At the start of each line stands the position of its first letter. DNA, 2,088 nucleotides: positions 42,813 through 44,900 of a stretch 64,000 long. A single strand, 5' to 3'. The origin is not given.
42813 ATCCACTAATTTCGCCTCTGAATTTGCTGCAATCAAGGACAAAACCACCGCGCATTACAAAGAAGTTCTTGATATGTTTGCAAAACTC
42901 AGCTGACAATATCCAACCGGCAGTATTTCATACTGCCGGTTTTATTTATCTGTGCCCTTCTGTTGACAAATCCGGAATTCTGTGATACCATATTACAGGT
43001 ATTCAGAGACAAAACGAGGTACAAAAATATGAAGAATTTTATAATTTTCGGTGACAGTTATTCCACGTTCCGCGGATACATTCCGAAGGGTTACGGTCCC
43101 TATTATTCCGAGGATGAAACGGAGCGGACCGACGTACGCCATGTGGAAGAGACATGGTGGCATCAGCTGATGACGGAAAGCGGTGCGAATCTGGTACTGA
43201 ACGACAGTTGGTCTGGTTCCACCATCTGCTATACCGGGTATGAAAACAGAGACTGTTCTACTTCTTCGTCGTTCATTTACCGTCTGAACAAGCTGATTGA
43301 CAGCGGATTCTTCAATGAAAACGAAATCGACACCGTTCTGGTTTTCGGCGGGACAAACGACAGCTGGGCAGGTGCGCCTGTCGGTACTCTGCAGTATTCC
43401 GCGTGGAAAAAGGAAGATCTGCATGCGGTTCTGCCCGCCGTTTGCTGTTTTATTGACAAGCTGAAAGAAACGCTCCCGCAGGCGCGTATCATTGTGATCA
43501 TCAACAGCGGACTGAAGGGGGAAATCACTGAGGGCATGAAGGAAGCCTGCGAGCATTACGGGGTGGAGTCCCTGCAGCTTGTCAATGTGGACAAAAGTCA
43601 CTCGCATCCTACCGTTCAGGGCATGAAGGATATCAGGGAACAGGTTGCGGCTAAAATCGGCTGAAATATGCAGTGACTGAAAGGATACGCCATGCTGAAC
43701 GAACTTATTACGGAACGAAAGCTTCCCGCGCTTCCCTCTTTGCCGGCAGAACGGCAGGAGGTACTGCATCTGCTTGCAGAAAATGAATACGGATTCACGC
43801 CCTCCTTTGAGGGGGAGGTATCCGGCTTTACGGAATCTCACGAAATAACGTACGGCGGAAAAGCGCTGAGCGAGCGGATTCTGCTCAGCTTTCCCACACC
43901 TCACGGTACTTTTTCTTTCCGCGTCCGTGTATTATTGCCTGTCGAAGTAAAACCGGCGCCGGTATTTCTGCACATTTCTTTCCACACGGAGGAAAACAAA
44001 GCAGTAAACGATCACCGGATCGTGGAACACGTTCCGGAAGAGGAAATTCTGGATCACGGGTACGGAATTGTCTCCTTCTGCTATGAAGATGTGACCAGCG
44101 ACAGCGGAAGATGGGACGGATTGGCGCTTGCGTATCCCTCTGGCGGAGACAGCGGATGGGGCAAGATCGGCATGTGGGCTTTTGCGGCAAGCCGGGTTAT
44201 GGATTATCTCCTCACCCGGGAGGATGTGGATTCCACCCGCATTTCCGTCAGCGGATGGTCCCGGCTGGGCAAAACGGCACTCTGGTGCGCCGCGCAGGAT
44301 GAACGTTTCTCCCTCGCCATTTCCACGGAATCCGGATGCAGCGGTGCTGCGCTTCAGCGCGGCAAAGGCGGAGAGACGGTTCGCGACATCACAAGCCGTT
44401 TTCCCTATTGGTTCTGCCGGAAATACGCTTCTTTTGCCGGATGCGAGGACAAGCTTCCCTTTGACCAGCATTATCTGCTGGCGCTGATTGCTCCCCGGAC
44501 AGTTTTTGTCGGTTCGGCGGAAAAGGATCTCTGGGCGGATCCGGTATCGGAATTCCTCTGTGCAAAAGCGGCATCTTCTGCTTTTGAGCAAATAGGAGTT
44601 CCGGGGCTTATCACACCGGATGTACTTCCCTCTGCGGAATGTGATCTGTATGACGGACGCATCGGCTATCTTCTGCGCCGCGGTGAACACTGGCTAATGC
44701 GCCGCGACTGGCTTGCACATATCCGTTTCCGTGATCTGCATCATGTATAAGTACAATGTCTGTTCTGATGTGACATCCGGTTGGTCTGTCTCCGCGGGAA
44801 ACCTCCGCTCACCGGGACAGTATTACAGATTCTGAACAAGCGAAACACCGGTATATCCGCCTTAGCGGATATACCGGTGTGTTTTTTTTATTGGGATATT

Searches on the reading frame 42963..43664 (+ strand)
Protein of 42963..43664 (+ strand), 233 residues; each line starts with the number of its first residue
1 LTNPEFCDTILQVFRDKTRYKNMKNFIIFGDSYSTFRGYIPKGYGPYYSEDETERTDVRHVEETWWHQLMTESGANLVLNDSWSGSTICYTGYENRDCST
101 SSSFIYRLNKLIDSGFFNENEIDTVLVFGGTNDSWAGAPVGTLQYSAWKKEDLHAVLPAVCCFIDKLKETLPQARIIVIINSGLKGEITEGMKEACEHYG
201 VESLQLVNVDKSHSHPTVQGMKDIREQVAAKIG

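Call 65: search_protein_families(library=pfam, proteins=[window:42963-43664:+], max_evalue=0.001)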
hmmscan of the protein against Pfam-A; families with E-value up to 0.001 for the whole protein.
window:42963-43664:+ (233 aa): 2 families
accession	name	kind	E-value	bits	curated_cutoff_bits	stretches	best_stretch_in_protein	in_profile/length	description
PF16255.11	Lipase_GDSL_lke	-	3e-47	161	29.2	1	26-230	3-201/203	GDSL-like Lipase/Acylhydrolase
PF13472.12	Lipase_GDSL_2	-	3.6e-05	24.8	32.9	1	29-179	2-108/178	GDSL-like Lipase/Acylhydrolase family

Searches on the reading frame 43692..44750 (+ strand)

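Call 65: search_protein_families(library=pfam, proteins=[window:43692-44750:+], max_evalue=0.001)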
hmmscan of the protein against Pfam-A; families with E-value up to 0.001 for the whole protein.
window:43692-44750:+ (352 aa): 1 family
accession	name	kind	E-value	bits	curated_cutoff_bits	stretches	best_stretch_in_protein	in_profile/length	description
PF22244.2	GCE_fung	-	4.6e-29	102.3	27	1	121-302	40-231/231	Glucuronyl esterase, fungi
